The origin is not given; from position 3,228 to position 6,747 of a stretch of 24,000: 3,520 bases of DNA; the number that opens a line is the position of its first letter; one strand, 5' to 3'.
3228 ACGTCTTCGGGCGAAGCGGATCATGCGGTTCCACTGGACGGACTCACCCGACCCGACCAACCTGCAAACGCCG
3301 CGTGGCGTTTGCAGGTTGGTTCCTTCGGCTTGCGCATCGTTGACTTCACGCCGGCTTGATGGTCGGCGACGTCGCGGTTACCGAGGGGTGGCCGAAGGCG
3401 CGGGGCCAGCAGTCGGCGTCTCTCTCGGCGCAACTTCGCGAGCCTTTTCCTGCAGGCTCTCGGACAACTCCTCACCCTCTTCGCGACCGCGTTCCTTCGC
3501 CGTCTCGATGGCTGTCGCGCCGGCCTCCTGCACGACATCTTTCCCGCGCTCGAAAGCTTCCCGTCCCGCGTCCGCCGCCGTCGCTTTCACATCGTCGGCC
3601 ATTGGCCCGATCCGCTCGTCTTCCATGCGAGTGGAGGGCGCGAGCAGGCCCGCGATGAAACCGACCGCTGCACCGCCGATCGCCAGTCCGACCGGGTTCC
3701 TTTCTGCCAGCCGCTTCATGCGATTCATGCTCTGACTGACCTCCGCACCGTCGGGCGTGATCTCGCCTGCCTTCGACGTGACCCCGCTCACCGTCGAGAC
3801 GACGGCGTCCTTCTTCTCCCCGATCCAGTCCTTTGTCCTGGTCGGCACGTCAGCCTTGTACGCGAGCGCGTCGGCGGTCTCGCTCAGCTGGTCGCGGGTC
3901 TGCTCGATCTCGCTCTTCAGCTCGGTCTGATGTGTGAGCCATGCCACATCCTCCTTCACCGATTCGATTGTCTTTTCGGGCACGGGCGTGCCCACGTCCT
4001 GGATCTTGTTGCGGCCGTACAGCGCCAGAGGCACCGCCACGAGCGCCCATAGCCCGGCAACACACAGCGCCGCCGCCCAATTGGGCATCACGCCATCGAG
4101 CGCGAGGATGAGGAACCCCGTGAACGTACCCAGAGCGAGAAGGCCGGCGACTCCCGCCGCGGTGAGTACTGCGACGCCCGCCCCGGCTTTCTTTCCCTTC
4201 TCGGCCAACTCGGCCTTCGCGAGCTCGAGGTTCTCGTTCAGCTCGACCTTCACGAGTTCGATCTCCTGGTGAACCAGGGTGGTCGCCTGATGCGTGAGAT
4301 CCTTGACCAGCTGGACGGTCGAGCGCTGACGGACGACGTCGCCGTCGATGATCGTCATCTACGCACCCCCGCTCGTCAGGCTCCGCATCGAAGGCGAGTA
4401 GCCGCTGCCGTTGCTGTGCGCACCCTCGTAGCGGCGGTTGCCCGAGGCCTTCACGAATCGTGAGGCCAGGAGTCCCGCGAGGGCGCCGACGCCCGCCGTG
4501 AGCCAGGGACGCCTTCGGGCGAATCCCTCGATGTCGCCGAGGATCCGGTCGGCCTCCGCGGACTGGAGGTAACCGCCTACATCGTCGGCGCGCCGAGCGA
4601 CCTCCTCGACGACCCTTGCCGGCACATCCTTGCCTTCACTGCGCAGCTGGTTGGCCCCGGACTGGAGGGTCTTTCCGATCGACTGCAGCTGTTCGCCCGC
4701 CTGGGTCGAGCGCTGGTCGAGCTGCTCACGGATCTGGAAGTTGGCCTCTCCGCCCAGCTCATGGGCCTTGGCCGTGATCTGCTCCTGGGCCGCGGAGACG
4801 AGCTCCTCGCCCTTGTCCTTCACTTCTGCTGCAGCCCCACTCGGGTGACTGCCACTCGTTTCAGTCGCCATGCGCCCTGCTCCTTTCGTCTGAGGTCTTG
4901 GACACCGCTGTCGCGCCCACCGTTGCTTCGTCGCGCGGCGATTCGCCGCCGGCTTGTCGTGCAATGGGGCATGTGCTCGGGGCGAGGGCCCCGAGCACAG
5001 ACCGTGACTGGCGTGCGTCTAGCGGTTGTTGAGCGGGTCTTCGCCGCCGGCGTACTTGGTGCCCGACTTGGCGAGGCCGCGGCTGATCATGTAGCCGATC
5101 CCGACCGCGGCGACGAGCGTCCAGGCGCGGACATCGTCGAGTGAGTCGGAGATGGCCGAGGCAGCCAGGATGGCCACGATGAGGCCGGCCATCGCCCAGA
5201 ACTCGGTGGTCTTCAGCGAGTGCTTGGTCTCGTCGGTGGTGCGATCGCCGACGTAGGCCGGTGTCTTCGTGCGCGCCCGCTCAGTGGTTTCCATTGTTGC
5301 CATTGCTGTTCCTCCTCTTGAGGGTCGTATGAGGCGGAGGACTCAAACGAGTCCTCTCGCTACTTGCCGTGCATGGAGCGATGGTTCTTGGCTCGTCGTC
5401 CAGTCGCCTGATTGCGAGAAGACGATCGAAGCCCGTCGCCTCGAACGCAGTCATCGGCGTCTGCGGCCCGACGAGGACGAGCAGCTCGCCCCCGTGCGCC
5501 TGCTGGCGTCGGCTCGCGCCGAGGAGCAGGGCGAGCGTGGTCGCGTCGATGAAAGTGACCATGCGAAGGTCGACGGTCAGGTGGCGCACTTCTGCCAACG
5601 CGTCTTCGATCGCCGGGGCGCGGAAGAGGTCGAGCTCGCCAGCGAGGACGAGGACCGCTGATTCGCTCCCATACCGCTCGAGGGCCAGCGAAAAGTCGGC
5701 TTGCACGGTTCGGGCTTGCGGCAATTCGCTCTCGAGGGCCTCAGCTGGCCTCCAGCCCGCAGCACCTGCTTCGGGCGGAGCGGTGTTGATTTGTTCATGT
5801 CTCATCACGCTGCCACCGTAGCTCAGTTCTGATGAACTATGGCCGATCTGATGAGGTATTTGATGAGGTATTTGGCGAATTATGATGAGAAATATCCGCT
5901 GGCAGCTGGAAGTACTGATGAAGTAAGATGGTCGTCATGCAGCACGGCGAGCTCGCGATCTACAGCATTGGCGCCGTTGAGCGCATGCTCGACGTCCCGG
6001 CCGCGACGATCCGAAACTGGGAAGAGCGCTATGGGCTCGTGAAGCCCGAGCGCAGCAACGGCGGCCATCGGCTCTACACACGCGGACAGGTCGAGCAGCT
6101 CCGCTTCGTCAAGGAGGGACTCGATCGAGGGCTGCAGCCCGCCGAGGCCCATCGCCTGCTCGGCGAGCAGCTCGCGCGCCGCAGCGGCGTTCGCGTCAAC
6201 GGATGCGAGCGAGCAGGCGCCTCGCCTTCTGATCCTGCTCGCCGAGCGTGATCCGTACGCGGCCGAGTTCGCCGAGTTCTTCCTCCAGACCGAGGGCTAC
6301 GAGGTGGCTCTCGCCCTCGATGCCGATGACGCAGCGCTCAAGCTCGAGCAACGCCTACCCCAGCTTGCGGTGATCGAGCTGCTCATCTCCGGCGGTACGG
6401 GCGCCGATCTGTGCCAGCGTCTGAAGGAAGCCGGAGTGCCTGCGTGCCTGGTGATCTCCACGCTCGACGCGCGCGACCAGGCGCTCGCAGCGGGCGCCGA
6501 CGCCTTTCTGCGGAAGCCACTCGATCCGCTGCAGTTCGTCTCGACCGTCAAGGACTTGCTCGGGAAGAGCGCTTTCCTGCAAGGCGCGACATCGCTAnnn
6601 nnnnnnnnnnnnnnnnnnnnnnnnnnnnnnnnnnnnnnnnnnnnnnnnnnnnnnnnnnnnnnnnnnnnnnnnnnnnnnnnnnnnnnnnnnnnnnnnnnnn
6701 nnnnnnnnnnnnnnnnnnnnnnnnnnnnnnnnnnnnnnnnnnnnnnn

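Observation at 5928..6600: MerR DNA-binding domain and an Asp->Glu pseudo-receiver appear to be one gene split by a +1 frameshift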

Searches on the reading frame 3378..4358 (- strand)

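Call 34: search_protein_families(library=pfam, proteins=[window:3378-4358:-], max_evalue=0.001)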
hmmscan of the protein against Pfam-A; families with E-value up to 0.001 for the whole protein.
window:3378-4358:- (326 aa): 2 families
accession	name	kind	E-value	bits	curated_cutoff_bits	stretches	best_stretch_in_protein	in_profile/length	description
PF07332.16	Phage_holin_3_6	-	5.4e-31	107.5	28.4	2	42-141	17-115/116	Putative Actinobacterial Holin-X, holin superfamily III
PF12277.13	DUF3618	-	1.8e-09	38.1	24.9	1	146-186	6-46/47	Protein of unknown function (DUF3618)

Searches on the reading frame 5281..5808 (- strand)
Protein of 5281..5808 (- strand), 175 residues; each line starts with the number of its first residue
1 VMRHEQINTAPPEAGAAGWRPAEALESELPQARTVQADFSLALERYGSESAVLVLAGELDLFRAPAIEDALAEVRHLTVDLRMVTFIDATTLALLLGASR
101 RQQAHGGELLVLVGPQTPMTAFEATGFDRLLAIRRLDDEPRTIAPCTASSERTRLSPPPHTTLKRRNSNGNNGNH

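Call 6: search_protein_families(library=pfam, proteins=[window:5281-5808:-], max_evalue=0.01)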
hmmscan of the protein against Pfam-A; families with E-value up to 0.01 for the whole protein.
window:5281-5808:- (175 aa): 2 families
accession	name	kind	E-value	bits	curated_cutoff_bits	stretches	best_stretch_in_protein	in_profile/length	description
PF13466.11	STAS_2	-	4.9e-10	39.9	29.2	1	53-128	1-80/80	STAS domain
PF01740.26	STAS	-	2.1e-09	37.5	22.6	1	51-133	11-99/106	STAS domain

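Call 53: search_protein_families(library=ncbifam, proteins=[window:5281-5808:-], max_evalue=0.001)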
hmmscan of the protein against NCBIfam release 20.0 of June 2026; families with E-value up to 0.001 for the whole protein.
window:5281-5808:- (175 aa): 2 families
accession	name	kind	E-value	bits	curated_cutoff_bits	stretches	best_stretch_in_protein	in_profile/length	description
TIGR00377.1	ant_ant_sig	superfamily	3.1e-11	43.1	53.45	1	49-135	11-104/108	anti-sigma factor antagonist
TIGR02886.1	spore_II_AA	equivalog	5.1e-08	32.9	114.75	1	50-134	9-99/106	anti-sigma F factor antagonist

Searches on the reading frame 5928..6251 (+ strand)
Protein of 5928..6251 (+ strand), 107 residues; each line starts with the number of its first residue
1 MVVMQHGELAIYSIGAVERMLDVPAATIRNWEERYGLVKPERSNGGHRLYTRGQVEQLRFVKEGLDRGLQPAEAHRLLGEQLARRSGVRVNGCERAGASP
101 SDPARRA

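Call 6: search_protein_families(library=pfam, proteins=[window:5928-6248:+], max_evalue=0.01)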
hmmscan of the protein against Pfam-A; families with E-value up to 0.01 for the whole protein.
seq(107 aa): 2 families
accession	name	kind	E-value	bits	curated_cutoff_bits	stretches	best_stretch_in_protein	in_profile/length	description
PF13411.12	MerR_1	-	2.7e-18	66.3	21.6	1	12-78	1-66/69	MerR HTH family regulatory protein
PF00376.29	MerR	-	8.1e-13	48.4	28.2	1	13-50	1-38/38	MerR family regulatory protein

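Call 17: find_encoding_contigs(protein=P0122, flank=10000, max_places=4)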
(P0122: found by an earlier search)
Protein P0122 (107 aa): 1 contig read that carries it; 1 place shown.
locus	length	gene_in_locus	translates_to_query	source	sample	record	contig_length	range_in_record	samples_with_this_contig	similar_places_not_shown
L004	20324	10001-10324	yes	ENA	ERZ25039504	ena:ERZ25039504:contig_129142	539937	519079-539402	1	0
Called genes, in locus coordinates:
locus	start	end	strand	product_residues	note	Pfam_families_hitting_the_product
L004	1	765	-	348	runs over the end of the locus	PF06224:AlkZ-like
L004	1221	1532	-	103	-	-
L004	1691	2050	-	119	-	-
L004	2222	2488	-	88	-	-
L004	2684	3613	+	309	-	PF03706:LPG_synthase_TM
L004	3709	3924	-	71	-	-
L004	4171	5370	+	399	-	PF07228:SpoIIE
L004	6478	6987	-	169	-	PF05974:DUF892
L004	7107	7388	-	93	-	PF04226:Transgly_assoc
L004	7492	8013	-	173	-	-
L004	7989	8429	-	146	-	PF07332:Phage_holin_3_6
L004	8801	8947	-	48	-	-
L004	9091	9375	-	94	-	-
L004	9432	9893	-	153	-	PF01740:STAS, PF13466:STAS_2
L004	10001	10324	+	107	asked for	PF00376:MerR, PF13411:MerR_1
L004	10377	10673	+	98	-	PF00072:Response_reg (weak)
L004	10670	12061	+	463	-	PF06745:ATPase, PF13481:AAA_25 (faint), PF23442:DUF7125 (faint), PF13401:AAA_22 (weak), PF06745:ATPase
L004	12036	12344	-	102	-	-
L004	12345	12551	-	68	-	-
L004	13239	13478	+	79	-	-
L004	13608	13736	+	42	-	-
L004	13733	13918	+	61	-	-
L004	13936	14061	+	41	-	-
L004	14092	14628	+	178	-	-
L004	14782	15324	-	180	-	PF13456:RVT_3 (weak)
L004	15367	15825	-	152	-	-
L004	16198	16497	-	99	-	PF03992:ABM (weak)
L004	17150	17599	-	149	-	-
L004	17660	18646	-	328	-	-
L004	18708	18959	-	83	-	PF03176:MMPL (weak)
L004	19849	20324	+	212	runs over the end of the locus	-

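Call 32: find_encoding_contigs(protein=window:5928-6251:+, flank=10000, max_places=4)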
Protein window:5928-6251:+ (107 aa): no gene with exactly this product is on record in the collection.

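Call 67: find_encoding_contigs(protein=P0134, flank=1500, max_places=2)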
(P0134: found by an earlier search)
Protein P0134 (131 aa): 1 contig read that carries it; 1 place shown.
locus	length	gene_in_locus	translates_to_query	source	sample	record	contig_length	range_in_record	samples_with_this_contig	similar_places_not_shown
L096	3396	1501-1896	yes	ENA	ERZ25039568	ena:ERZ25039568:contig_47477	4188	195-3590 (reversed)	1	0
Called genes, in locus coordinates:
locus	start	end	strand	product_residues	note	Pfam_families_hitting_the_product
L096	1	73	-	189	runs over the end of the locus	PF07332:Phage_holin_3_6, PF12277:DUF3618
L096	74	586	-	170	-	-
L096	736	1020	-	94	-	-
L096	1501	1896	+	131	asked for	PF00072:Response_reg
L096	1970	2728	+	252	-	PF06745:ATPase, PF13401:AAA_22 (faint)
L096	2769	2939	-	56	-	-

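Call 68: find_encoding_contigs(protein=P0124, flank=1500, max_places=2)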
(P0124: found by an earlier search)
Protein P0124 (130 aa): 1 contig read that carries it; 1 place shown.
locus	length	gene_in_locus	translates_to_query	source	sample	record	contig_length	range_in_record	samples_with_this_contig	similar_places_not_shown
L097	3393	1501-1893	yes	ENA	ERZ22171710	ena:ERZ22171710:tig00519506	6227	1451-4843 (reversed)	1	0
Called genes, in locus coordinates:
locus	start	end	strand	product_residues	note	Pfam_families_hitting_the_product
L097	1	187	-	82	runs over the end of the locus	-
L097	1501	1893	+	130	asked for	PF00072:Response_reg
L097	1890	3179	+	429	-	PF06745:ATPase, PF13191:AAA_16 (faint), PF13481:AAA_25 (weak), PF13401:AAA_22 (weak), PF06745:ATPase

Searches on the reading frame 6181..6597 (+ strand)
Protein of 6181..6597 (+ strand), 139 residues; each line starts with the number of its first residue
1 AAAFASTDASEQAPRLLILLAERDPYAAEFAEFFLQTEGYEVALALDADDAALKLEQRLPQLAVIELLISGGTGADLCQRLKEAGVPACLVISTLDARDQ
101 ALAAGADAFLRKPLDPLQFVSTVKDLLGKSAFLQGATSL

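Call 6: search_protein_families(library=pfam, proteins=[window:6181-6597:+], max_evalue=0.01)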
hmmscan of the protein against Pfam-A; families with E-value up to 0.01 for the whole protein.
seq(139 aa): 1 family
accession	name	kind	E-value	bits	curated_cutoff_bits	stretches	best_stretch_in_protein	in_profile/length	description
PF00072.30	Response_reg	-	3.3e-12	47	30.2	1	18-123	1-110/111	Response regulator receiver domain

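Call 76: search_solved_structures(query=window:6211-6597:+, max_evalue=1e-8, show_alignments=4)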
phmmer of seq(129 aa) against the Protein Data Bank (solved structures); distinct sequences matched with E-value up to 1e-8: 18.
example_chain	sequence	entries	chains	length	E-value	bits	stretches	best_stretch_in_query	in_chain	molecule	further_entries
3t6k_A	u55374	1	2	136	3.1e-12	49.9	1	6-121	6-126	Response regulator receiver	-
3nhz_A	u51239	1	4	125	3.3e-12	49.8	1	5-117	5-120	Two component system transcriptional regulator mtrA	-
2gwr_A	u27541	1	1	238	1.8e-11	47.4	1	5-117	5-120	DNA-binding response regulator mtrA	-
9xzo_A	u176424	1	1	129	2.1e-11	47.3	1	8-119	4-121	De novo protein M1X0B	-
2zwm_A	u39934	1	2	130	6.2e-10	42.5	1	8-119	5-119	Transcriptional regulatory protein yycF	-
3f6p_A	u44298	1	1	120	9.7e-10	41.9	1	8-116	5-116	Transcriptional regulatory protein yycF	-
2jb9_A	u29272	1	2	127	1.1e-09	41.6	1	5-117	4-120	PHOSPHATE REGULON TRANSCRIPTIONAL REGULATORY PROTEIN PHOB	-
9g86_A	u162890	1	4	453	1.7e-09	41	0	20-116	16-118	Response regulator PleD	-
9g85_A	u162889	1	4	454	1.8e-09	41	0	20-116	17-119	Response regulator PleD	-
1w25_A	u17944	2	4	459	1.8e-09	41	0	20-116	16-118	STALKED-CELL DIFFERENTIATION CONTROLLING PROTEIN | RESPONSE REGULATOR PLED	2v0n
2wb4_A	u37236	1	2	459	1.9e-09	40.9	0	20-116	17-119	DIGUANYLATE CYCLASE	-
1mvo_A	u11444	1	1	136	2.3e-09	40.6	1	9-121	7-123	PhoP response regulator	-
1b00_A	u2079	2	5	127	4.6e-09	39.7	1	8-117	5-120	PHOSPHATE REGULON TRANSCRIPTIONAL REGULATORY PROTEIN PHOB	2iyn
1zes_A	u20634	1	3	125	4.9e-09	39.6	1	8-117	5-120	Phosphate regulon transcriptional regulatory protein phoB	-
4ja2_A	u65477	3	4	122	6.4e-09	39.2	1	9-118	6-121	Response regulator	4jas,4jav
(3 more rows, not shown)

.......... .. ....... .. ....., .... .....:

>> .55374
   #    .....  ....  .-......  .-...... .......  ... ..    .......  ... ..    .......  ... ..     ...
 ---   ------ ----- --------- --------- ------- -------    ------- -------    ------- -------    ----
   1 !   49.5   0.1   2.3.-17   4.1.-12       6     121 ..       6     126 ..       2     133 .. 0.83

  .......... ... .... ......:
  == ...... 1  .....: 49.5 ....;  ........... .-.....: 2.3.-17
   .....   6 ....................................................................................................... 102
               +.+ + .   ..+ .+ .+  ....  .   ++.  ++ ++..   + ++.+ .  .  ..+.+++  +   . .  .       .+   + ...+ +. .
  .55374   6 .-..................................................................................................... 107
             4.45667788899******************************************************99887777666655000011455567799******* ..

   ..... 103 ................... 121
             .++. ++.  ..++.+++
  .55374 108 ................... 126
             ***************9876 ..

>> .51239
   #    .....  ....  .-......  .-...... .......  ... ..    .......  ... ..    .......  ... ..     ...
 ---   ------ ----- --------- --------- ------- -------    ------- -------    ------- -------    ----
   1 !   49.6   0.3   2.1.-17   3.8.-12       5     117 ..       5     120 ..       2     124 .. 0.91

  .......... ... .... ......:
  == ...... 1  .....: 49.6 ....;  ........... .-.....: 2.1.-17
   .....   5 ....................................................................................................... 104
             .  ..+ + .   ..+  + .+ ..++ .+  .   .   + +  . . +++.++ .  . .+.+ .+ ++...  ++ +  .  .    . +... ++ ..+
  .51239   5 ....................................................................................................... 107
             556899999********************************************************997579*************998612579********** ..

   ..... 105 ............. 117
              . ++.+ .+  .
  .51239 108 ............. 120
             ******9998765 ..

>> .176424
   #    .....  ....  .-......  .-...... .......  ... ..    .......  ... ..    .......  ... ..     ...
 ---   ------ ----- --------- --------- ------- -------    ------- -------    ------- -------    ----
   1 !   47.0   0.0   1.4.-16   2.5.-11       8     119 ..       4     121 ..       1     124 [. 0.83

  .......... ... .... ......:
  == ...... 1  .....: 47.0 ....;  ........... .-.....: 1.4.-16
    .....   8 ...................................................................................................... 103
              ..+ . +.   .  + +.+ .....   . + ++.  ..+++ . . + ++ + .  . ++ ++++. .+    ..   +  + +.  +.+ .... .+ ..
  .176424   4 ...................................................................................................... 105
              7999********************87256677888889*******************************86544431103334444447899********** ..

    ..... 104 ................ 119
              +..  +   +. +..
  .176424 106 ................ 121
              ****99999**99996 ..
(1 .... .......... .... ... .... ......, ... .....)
